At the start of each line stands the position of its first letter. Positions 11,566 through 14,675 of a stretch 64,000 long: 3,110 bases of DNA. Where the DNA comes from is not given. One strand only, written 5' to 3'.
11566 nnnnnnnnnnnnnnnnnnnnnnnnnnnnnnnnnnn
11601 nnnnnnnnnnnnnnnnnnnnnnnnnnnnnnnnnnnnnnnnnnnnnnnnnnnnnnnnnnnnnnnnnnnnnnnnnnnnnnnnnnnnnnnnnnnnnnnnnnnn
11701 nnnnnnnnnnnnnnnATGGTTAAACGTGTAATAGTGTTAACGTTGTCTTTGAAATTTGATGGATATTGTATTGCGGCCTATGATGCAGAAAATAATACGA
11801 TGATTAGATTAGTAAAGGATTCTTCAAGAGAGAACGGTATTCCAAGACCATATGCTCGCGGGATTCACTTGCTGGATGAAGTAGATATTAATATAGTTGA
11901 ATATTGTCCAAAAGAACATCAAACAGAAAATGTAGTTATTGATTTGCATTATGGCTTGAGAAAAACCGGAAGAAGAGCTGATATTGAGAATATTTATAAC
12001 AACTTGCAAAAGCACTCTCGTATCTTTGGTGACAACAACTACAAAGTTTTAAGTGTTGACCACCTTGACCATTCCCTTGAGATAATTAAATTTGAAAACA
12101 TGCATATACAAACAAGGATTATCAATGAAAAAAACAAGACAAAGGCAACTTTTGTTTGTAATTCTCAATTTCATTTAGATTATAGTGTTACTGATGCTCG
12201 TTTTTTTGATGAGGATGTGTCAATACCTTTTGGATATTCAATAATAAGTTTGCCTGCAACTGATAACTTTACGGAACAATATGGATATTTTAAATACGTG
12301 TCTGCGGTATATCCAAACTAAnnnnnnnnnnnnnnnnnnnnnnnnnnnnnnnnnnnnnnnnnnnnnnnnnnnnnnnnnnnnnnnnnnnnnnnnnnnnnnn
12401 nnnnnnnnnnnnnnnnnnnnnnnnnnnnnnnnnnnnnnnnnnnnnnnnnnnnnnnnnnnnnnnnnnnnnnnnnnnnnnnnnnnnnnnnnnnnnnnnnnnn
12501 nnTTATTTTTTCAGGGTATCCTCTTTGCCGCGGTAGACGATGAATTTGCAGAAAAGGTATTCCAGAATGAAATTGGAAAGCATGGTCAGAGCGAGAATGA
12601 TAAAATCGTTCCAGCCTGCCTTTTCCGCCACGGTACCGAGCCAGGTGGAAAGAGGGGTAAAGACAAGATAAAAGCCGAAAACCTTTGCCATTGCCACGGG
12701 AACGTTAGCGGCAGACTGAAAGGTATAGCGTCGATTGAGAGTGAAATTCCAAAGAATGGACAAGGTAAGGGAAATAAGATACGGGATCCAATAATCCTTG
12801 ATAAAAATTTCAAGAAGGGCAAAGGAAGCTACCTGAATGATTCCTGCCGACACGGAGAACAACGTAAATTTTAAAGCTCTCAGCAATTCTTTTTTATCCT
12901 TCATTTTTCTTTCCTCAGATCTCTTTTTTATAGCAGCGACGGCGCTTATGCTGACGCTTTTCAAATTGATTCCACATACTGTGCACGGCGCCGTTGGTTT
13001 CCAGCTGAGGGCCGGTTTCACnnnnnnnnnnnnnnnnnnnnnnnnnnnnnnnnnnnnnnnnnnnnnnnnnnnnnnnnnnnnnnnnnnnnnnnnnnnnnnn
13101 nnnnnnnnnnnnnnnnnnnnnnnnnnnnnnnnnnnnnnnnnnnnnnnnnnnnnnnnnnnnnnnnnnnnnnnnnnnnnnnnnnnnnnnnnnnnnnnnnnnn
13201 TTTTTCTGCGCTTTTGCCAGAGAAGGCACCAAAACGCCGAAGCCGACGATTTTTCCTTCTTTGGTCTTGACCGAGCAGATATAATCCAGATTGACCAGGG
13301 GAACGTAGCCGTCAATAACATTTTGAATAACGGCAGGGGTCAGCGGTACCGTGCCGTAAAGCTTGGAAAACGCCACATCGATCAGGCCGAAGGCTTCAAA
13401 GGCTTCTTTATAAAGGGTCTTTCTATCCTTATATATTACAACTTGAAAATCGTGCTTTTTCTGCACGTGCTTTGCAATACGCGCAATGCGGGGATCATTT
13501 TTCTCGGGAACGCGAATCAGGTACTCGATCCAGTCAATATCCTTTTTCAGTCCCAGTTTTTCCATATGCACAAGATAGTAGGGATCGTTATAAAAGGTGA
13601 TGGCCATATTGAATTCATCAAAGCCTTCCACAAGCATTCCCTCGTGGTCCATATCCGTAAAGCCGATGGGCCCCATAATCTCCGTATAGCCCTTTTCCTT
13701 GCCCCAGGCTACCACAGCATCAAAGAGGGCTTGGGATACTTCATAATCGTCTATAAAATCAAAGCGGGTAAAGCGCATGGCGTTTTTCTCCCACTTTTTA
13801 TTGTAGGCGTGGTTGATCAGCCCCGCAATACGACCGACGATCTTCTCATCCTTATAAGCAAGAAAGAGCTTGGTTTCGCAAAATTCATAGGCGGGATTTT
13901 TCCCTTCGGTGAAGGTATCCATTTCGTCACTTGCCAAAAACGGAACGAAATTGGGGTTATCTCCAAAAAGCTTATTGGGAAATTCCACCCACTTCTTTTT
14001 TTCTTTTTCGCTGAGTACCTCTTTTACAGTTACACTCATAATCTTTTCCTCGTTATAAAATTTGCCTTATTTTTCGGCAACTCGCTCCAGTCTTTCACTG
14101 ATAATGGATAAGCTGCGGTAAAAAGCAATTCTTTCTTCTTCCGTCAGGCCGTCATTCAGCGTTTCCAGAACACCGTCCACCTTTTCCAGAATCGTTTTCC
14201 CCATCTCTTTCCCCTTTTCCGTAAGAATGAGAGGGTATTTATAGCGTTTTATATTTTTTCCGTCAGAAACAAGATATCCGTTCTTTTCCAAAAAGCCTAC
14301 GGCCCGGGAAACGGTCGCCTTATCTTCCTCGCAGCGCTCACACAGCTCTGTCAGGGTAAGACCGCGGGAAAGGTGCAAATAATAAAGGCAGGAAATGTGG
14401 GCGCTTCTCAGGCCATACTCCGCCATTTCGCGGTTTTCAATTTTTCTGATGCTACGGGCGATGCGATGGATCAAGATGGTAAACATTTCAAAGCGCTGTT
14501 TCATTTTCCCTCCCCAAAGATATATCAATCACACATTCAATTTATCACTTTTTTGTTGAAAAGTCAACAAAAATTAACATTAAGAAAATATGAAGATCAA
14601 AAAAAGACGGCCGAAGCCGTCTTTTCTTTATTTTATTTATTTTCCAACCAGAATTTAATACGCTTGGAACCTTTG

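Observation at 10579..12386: Self-contained AT-rich three-gene cassette (two coupled DUF488 paralogs plus a 201-aa unknown protein): candidate undescribed accessory module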

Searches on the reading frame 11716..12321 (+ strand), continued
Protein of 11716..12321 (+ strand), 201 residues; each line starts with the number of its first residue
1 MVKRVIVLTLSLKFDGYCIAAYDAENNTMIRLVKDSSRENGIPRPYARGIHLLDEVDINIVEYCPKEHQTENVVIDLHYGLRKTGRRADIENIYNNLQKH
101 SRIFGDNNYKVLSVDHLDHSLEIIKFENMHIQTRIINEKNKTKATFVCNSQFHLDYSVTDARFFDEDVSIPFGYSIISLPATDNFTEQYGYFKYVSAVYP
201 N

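Call 105: fold_search(model_id=the predicted structure, library=viral)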
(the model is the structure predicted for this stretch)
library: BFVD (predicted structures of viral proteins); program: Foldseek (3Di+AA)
matches with E <= 10: 789; with E <= 0.001: 0
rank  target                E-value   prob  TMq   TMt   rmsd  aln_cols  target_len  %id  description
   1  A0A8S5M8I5            2.0e-03  0.99  0.37  0.30   9.3       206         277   12  Prokaryotic membrane lipoprotein lipid attachment site [Caudovirales sp. ctCiv1]
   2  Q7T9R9                2.2e-03  0.99  0.37  0.25   9.2       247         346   12  Lef-3 [Adoxophyes orana granulovirus]
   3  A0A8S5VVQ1            5.2e-03  0.60  0.23  0.10  16.6       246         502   11  (no name in the UniProt tables at hand)
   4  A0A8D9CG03            6.1e-03  0.84  0.24  0.14  16.9       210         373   10  30S ribosomal protein S1 [uncultured marine phage]
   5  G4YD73                6.4e-03  0.77  0.24  0.25  16.0       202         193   10  (no name in the UniProt tables at hand)
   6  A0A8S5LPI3            1.6e-02  0.44  0.23  0.14  20.2       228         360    9  Uncharacterized protein [Myoviridae sp. ct0f722]
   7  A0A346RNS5            2.4e-02  0.84  0.36  0.20  12.0       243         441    7  Lef-3 [Cryptophlebia peltastica nucleopolyhedrovirus]
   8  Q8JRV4                2.6e-02  0.60  0.27  0.19  12.4       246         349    8  Late expression factor 3 [Phthorimaea operculella granulovirus]
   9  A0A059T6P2            3.7e-02  0.16  0.20  0.19  20.3       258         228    6  Uncharacterized protein [Listeria phage LP-083-1]
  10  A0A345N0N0            4.1e-02  0.97  0.26  0.50   5.2        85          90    8  (no name in the UniProt tables at hand)
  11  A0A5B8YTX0            4.1e-02  0.60  0.27  0.11  23.6       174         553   12  LEF-3 [Chrysodeixis includens nucleopolyhedrovirus]
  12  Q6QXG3                4.6e-02  0.63  0.33  0.22  12.2       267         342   11  Lef-3 [Agrotis segetum granulosis virus]
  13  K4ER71                6.0e-02  0.41  0.26  0.18  13.0       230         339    9  Lef-3 [Epinotia aporema granulovirus]
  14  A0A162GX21            6.3e-02  0.38  0.27  0.19  10.3       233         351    8  LEF-3 [Mocis latipes granulovirus]
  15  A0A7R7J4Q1            7.8e-02  0.54  0.19  0.21   8.4       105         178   12  (no name in the UniProt tables at hand)
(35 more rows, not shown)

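Call 109: search_protein_representatives(alignment_id=A2)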
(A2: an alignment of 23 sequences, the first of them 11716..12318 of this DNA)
Query: 23 sequences, 198 profile positions. Proteins with E-value up to 0.001 (for the whole library): 932; up to 1e-10: 405; up to 1e-30: 26. The best 150 are listed.
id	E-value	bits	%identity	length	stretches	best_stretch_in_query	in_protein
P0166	7.0e-77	274.1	-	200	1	1-198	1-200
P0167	4.8e-73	261.5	-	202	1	1-198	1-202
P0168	1.0e-69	250.7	-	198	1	1-197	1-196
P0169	2.9e-66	239.4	-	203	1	1-196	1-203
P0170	9.2e-64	231.3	-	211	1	4-198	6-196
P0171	9.9e-62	224.6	-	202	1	1-196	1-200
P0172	6.4e-57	208.9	-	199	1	4-196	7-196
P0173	1.3e-54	201.4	-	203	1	1-197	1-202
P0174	6.5e-54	199.1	-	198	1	1-197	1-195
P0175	3.4e-53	196.7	-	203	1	1-196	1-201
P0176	1.2e-51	191.7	-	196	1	4-197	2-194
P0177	1.6e-43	165.2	-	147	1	53-197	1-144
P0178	2.2e-35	138.6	-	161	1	1-80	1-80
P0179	6.2e-35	137.2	-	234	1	6-197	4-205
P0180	7.5e-35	136.9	-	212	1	4-197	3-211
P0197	2.0e-29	119.2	-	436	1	4-197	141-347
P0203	4.4e-28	114.8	-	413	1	16-197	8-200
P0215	1.2e-26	110.1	-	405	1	4-197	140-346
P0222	5.2e-26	108.0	-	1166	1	4-197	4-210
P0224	6.4e-26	107.7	-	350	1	5-197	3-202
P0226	1.4e-25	106.7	-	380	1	5-197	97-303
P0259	2.4e-23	99.4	-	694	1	1-197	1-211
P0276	2.3e-22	96.2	-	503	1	4-196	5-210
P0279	2.8e-22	95.9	-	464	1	1-197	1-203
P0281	3.2e-22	95.7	-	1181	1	4-197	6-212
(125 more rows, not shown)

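Call 110: search_protein_families(library=pfam, proteins=[P0222, P0281, P0259, P0276, P0279, P0197, P0203, P0215, P0226, P0224], max_evalue=0.001)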
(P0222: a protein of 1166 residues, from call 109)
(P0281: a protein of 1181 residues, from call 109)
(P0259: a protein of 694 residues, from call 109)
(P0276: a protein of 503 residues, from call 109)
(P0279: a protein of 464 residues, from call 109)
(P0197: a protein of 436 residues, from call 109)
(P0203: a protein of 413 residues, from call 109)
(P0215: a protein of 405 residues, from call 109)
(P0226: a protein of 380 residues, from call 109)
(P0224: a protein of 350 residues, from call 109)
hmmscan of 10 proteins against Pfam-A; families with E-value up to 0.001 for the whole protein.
P0222 (1166 aa): 4 families
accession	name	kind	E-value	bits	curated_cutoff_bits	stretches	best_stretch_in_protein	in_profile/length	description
PF00270.35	DEAD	-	1.6e-21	77.2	26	1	441-604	2-163/167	DEAD/DEAH box helicase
PF22557.2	DuOB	-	1.2e-19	71.7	27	1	4-208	2-210/210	Dual OB-containing domain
PF00271.37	Helicase_C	-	1.6e-16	61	23.5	1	640-759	2-108/110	Helicase conserved C-terminal domain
PF04851.21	ResIII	-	1.7e-06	28.5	22.5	1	438-600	3-162/164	Type III restriction enzyme, res subunit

P0281 (1181 aa): 7 families
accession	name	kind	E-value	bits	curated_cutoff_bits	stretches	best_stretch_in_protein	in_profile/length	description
PF22557.2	DuOB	-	2.3e-30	106.7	27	1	6-210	2-210/210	Dual OB-containing domain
PF13086.12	AAA_11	-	8.6e-16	58.9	27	1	457-864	2-253/257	AAA domain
PF13087.12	AAA_12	-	5.9e-14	52.5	27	1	958-1062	84-194/195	AAA domain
PF13604.12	AAA_30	-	6.2e-08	33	27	0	457-514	2-60/191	AAA domain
PF13538.12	UvrD_C_2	-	1.7e-07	31.4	27.4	1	1008-1059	5-52/52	UvrD-like helicase C-terminal domain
PF13245.12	AAA_19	-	4.6e-07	30.5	25.1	1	461-863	1-131/134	AAA domain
PF13361.12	UvrD_C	-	0.00023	21.1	25.6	1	1003-1059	285-346/350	UvrD-like helicase C-terminal domain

P0259 (694 aa): 1 family
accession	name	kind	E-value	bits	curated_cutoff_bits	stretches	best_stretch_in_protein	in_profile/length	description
PF22557.2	DuOB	-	1.9e-39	136.3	27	1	3-209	1-210/210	Dual OB-containing domain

P0276 (503 aa): 1 family
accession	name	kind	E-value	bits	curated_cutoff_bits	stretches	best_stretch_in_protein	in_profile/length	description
PF22557.2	DuOB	-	3.9e-36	125.5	27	1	5-209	2-210/210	Dual OB-containing domain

P0279 (464 aa): 1 family
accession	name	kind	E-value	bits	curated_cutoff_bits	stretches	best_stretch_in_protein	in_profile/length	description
PF22557.2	DuOB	-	4.6e-42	144.9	27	1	3-201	1-210/210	Dual OB-containing domain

P0197 (436 aa): 1 family
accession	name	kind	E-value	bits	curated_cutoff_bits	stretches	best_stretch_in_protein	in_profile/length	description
PF22557.2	DuOB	-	2.1e-26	93.7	27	1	142-345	3-210/210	Dual OB-containing domain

P0203 (413 aa): 2 families
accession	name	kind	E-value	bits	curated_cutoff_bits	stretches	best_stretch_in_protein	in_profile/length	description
PF22557.2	DuOB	-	1.5e-22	81.2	27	1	6-198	12-210/210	Dual OB-containing domain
PF00226.36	DnaJ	-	9.1e-19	67.8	27.8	1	214-275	1-63/63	DnaJ domain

P0215 (405 aa): 1 family
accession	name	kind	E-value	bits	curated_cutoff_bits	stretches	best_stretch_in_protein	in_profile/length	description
PF22557.2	DuOB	-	2.4e-24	87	27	1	140-344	2-210/210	Dual OB-containing domain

P0226 (380 aa): 1 family
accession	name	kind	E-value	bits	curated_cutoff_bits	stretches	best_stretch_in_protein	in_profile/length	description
PF22557.2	DuOB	-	6.4e-21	75.8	27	1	98-301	4-210/210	Dual OB-containing domain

P0224 (350 aa): 2 families
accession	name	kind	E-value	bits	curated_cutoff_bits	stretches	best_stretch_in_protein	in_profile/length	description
PF22557.2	DuOB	-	1.1e-17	65.3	27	1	2-200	2-210/210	Dual OB-containing domain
PF00570.28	HRDC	-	1.4e-16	60.7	23.8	1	281-345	3-67/68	HRDC domain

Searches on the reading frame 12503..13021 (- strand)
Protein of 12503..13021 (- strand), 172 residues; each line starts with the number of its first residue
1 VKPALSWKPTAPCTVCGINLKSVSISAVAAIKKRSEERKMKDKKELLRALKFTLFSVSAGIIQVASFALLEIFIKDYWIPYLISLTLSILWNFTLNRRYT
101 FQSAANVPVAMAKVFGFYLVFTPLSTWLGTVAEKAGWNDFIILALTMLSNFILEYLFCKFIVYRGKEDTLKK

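Call 53: search_protein_families(library=pfam, proteins=[window:12503-13021:-], max_evalue=0.01)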
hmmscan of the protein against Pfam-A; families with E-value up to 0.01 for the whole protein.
window:12503-13021:- (172 aa): 1 family
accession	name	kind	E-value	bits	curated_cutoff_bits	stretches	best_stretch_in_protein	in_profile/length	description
PF04138.20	GtrA_DPMS_TM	-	8.6e-08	32.8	26.1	1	51-162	1-116/117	GtrA/DPMS, transmembrane domain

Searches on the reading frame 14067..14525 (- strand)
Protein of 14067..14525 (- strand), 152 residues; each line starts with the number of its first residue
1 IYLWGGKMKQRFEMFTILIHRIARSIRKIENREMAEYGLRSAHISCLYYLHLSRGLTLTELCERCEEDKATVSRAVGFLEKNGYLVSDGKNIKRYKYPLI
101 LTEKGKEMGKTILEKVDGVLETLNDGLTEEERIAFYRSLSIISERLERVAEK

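Call 53: search_protein_families(library=pfam, proteins=[window:14067-14525:-], max_evalue=0.01)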
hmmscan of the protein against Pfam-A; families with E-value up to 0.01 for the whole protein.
window:14067-14525:- (152 aa): 7 families
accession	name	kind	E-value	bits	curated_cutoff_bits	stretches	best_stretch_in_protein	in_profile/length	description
PF12802.13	MarR_2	-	1.1e-06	29.1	27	1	37-86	1-51/61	MarR family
PF09339.16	HTH_IclR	-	5e-06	26.6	22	1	53-89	16-52/52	IclR helix-turn-helix domain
PF13463.12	HTH_27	-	7.7e-05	23.3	22.2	1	51-105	14-68/68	Winged helix DNA-binding domain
PF01047.28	MarR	-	0.00011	22.5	24.6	1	42-85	4-47/59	MarR family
PF04433.23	SWIRM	-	0.00088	19.9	28.6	1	42-85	34-82/84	SWIRM domain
PF01978.25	TrmB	-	0.0087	16.3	25.6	0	35-96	2-63/68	Sugar-specific transcriptional regulator TrmB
PF13730.12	HTH_36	-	0.0092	16.2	25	0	59-85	29-55/55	Helix-turn-helix domain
